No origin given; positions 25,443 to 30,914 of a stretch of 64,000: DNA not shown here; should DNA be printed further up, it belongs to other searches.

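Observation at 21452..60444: Prophage of about 37.5 kb inserted into the middle of comM (Walker-B region), splitting the gene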

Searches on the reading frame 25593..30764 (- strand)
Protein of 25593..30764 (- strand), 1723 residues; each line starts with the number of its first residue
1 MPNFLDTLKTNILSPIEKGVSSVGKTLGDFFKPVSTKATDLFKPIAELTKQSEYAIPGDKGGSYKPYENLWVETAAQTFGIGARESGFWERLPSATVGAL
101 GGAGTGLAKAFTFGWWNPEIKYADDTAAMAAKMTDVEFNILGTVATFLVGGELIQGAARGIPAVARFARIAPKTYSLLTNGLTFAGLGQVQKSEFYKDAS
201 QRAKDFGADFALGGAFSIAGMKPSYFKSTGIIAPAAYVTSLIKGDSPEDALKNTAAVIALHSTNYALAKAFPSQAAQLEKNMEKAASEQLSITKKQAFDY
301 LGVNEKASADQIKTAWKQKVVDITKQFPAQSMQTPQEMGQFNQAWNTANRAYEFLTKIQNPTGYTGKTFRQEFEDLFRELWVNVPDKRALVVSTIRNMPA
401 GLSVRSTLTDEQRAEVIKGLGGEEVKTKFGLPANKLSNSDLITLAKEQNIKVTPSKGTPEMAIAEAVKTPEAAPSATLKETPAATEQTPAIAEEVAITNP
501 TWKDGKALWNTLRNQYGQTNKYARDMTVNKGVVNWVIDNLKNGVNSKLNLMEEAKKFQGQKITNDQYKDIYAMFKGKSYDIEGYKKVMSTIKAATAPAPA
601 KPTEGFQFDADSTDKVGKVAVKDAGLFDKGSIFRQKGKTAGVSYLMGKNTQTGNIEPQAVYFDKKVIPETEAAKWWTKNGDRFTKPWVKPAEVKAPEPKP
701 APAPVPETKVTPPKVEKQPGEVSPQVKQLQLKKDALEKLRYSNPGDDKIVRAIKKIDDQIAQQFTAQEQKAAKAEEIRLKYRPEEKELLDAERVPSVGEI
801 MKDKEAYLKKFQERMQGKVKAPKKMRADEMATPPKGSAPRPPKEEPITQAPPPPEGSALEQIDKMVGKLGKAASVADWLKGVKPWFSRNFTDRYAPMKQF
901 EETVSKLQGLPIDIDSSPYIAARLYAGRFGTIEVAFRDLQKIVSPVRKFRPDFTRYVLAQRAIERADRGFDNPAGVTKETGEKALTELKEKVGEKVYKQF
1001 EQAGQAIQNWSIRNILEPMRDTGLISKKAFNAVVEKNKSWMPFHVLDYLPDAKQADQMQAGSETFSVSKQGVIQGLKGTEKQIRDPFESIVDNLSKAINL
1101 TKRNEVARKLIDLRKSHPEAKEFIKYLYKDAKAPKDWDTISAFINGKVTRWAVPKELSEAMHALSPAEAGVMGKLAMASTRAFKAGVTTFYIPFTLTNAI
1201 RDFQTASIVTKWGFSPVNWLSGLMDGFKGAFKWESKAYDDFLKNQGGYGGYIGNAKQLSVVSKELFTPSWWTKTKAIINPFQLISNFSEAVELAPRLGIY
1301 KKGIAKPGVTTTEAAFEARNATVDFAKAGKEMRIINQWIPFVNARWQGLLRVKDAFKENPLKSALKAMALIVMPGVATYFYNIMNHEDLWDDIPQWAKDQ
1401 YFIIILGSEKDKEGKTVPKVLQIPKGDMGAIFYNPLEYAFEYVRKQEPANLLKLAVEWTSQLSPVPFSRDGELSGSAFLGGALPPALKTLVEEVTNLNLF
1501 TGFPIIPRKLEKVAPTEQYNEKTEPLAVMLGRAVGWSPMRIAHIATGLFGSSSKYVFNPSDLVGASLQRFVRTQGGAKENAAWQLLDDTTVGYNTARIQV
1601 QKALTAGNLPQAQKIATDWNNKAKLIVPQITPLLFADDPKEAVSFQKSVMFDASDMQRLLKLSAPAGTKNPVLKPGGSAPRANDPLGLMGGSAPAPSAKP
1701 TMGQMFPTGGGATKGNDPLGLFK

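Call 11: search_protein_families(library=pfam, proteins=[window:25593-30764:-], max_evalue=0.01)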
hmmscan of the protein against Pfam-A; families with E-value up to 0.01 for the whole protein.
window:25593-30764:- (1723 aa): 3 families
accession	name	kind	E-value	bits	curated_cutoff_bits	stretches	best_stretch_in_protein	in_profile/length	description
PF18857.6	LPD38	-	3.3e-23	83.2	27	1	1388-1561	2-170/189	Large polyvalent protein associated domain 38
PF08381.16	BRX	-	0.00066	19.4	24.5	1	645-683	14-52/56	Transcription factor regulating root and shoot growth via Pin3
PF11116.13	DUF2624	-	0.004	18.4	24.7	0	549-597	19-69/83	Protein of unknown function (DUF2624)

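Call 12: search_protein_families(library=phrogs, proteins=[window:25593-30764:-], max_evalue=0.001)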
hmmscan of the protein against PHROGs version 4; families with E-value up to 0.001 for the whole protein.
window:25593-30764:- (1723 aa): 2 families
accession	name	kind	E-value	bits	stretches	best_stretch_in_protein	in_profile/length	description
phrog_9854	-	unknown function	3.8e-66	224.7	1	878-1536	842-1474/1636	-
phrog_14770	-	unknown function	3e-16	58.4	2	1281-1505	3001-3221/3427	-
